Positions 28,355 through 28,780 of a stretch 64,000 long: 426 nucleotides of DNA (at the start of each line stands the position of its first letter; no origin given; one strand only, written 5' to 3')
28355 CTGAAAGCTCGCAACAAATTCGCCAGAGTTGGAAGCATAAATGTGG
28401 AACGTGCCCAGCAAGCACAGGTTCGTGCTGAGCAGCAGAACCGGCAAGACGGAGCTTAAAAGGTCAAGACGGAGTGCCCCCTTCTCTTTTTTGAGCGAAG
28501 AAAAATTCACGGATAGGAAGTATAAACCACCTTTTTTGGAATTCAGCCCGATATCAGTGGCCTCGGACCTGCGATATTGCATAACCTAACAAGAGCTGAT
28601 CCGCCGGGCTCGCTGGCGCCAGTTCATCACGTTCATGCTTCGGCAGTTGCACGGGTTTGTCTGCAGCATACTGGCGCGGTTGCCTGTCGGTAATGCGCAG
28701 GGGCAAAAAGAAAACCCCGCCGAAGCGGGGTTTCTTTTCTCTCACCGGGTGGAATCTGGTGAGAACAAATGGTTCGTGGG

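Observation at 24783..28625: A conserved 75-115 nt element sits just 5' of each of three consecutive minus-strand genes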

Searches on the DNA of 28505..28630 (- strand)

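Call 19: search_dna_similar(query=window:28505-28630:-, collection=plasmids, mode=distant, max_evalue=0.01, max_rows=25)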
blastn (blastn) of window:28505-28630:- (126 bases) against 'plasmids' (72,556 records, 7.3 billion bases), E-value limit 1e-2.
Records with a match: 54; places in all: 56; records where one place covers at least 80% of the query: 0.
Best place of each record, by identity: >=99% 2; 90-95% 52.
By first word of the organism name: Providencia 15; Pseudomonas 14; Klebsiella 8; Vibrio 6; Aeromonas 4; Acinetobacter 2; Enterobacter 1; Citrobacter 1; uncultured 1; Proteus 1; and 1 more.
By predicted mobility (MOB-suite, as given by PLSDB): conjugative 33; non-mobilizable 17; mobilizable 4.
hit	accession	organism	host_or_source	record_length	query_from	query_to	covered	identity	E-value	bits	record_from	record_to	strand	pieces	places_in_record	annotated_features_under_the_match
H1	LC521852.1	Klebsiella pneumoniae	Homo sapiens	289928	95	126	25%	93.9%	2e-3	48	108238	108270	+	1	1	hypothetical protein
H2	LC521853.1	Klebsiella pneumoniae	Homo sapiens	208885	95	126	25%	93.9%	2e-3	48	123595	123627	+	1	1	hypothetical protein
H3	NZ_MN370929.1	Klebsiella pneumoniae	-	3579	95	126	25%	93.9%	2e-3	48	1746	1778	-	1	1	hypothetical protein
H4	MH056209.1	Enterobacter cloacae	rectal swab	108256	95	126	25%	91.2%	8e-3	46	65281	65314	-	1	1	none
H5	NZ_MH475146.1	Citrobacter freundii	urine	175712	95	126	25%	91.2%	8e-3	46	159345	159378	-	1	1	none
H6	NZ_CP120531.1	Providencia sp. PROV040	Homo sapiens,sputum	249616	95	126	25%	91.2%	8e-3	46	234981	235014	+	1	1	none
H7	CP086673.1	Klebsiella pneumoniae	Homo sapiens,Cell culture,trachea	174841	95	125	25%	93.8%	8e-3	46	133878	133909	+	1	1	none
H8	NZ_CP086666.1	Klebsiella pneumoniae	Homo sapiens,Cell culture,intestine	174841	95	125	25%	93.8%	8e-3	46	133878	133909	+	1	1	none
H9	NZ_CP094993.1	Klebsiella pneumoniae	Homo sapiens,Cell culture,intestine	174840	95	125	25%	93.8%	8e-3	46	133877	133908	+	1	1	none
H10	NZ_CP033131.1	Acinetobacter wuhouensis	Culture,Sewage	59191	89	118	24%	93.3%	8e-3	46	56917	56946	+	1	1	none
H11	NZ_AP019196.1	Aeromonas caviae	-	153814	89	118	24%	93.3%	8e-3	46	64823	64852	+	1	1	none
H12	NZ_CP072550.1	Acinetobacter lwoffii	chickens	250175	89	118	24%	93.3%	8e-3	46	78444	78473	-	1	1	none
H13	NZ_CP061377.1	Pseudomonas aeruginosa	Homo sapiens,urine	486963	89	118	24%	93.3%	8e-3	46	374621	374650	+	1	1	none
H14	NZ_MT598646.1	Pseudomonas aeruginosa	-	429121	89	118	24%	93.3%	8e-3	46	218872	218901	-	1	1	none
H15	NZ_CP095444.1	Providencia stuartii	Homo sapiens,Splenic fine needle ...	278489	89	118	24%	93.3%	8e-3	46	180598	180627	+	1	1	none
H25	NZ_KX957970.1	Vibrio parahaemolyticus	shrimp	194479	89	118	24%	93.3%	8e-3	46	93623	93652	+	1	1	none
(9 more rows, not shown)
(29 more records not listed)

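Call 20: get_annotated_region(hit=H13, flank=3000)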
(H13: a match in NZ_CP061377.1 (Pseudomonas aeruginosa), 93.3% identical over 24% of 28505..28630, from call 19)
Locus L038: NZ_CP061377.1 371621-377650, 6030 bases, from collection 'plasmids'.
description: Pseudomonas aeruginosa strain HS17-127 plasmid pHS17-127, complete sequence
organism: Pseudomonas aeruginosa (NCBI taxid 287)
taxonomy: Bacteria; Pseudomonadota; Gammaproteobacteria; Pseudomonadales; Pseudomonadaceae; Pseudomonas; Pseudomonas aeruginosa
host: -; source: Homo sapiens,urine; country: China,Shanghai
typing (MOB-suite, as given by PLSDB): non-mobilizable; replicon rep_cluster_1115,rep_cluster_1254; mating-pair formation MPF_I
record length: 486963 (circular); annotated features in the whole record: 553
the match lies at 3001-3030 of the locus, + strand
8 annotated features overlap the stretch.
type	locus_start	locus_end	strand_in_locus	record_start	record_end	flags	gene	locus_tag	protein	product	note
CDS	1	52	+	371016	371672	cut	-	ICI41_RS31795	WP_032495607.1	quinolone resistance pentapeptide repeat protein QnrVC6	-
predicted_resistance_gene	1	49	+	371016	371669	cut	qnrVC6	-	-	quinolone resistance pentapeptide repeat protein QnrVC6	predicted by amrfinderplus; class QUINOLONE; identity 100.0%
CDS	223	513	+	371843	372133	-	-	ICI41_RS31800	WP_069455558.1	hypothetical protein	-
CDS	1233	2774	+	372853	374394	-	-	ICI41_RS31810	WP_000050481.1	IS91-like element ISCR1 family transposase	GO:0006313 - DNA transposition [Evidence IEA]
CDS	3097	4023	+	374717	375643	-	-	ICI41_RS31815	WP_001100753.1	inhibitor-resistant extended-spectrum class A beta-lactamase PER-1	-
predicted_resistance_gene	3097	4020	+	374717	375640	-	blaPER-1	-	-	inhibitor-resistant extended-spectrum class A beta-lactamase PER-1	predicted by amrfinderplus; class BETA-LACTAM; identity 100.0%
CDS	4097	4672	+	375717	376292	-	-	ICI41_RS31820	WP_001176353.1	glutathione S-transferase family protein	GO:0006749 - glutathione metabolic process [Evidence IEA]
CDS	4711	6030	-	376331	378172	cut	-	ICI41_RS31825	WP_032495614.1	ABC transporter ATP-binding protein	-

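Call 21: get_annotated_region(hit=H1, flank=3000)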
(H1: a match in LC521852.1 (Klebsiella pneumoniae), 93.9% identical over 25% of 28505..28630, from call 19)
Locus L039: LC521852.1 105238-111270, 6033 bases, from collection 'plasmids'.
description: Klebsiella pneumoniae KP17 plasmid pKP17_NDM1 DNA, complete sequence
organism: Klebsiella pneumoniae (NCBI taxid 573)
taxonomy: Bacteria; Pseudomonadota; Gammaproteobacteria; Enterobacterales; Enterobacteriaceae; Klebsiella; Klebsiella pneumoniae
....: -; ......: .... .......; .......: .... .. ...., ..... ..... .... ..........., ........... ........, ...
typing (MOB-suite, as given by PLSDB): conjugative; replicon IncC,IncFII,rep_cluster_1418,rep_cluster_2183; relaxase MOBF,MOBF,MOBH,MOBH; mating-pair formation MPF_F
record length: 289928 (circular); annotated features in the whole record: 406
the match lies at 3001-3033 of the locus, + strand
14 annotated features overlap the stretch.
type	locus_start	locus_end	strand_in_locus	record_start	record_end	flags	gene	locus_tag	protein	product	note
CDS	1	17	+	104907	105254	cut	ebr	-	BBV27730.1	quaternary ammonium compound efflux SMR transporter QacE delta 1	-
predicted_resistance_gene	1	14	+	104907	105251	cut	qacEdelta1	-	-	quaternary ammonium compound efflux SMR transporter QacE delta 1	predicted by amrfinderplus; class QUATERNARY AMMONIUM; identity 100.0%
CDS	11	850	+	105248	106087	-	-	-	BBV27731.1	dihydropteroate synthase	-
predicted_resistance_gene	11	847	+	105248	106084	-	sul1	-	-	sulfonamide-resistant dihydropteroate synthase Sul1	predicted by amrfinderplus; class SULFONAMIDE; identity 100.0%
CDS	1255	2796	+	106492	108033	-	-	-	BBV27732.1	IS91 family transposase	-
CDS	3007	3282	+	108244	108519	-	-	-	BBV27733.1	hypothetical protein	-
CDS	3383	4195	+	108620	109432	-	bla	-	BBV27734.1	beta-lactamase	-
predicted_resistance_gene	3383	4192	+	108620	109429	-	blaNDM-1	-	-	subclass B1 metallo-beta-lactamase NDM-1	predicted by amrfinderplus; class BETA-LACTAM; identity 100.0%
CDS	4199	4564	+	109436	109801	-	-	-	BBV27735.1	bleomycin resistance protein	-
predicted_resistance_gene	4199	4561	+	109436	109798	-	ble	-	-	bleomycin binding protein Ble-MBL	predicted by amrfinderplus; class BLEOMYCIN; identity 100.0%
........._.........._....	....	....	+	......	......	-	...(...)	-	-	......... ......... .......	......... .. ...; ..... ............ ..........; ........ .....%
CDS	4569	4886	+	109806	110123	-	-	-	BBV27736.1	hypothetical protein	-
CDS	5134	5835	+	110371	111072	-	-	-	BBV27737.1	hypothetical protein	-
CDS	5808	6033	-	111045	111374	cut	-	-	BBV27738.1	hypothetical protein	-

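Call 22: get_annotated_region(hit=H25, flank=3000)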
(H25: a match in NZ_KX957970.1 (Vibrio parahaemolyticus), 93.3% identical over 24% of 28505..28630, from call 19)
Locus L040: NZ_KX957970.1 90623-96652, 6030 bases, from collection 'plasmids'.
description: Vibrio parahaemolyticus plasmid pVPS43, complete sequence
organism: Vibrio parahaemolyticus (NCBI taxid 670)
taxonomy: Bacteria; Pseudomonadota; Gammaproteobacteria; Vibrionales; Vibrionaceae; Vibrio; Vibrio parahaemolyticus
host: -; source: shrimp; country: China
typing (MOB-suite, as given by PLSDB): conjugative; replicon rep_cluster_1134,rep_cluster_1254; relaxase MOBH; mating-pair formation MPF_F
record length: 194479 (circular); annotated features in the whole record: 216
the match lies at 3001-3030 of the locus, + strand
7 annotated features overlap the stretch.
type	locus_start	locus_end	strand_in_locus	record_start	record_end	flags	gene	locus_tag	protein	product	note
CDS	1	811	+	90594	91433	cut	sul1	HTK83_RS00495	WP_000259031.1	sulfonamide-resistant dihydropteroate synthase Sul1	-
predicted_resistance_gene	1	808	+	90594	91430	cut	sul1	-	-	sulfonamide-resistant dihydropteroate synthase Sul1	predicted by amrfinderplus; class SULFONAMIDE; identity 100.0%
CDS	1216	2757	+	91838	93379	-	-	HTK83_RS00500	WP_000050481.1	IS91-like element ISCR1 family transposase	GO:0006313 - DNA transposition [Evidence IEA]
CDS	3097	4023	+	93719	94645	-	-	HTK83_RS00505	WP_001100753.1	inhibitor-resistant extended-spectrum class A beta-lactamase PER-1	-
predicted_resistance_gene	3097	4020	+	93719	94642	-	blaPER-1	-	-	inhibitor-resistant extended-spectrum class A beta-lactamase PER-1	predicted by amrfinderplus; class BETA-LACTAM; identity 100.0%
CDS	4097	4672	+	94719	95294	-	-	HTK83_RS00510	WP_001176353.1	glutathione S-transferase family protein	GO:0006749 - glutathione metabolic process [Evidence IEA]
CDS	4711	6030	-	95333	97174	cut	-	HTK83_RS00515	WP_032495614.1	ABC transporter ATP-binding protein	-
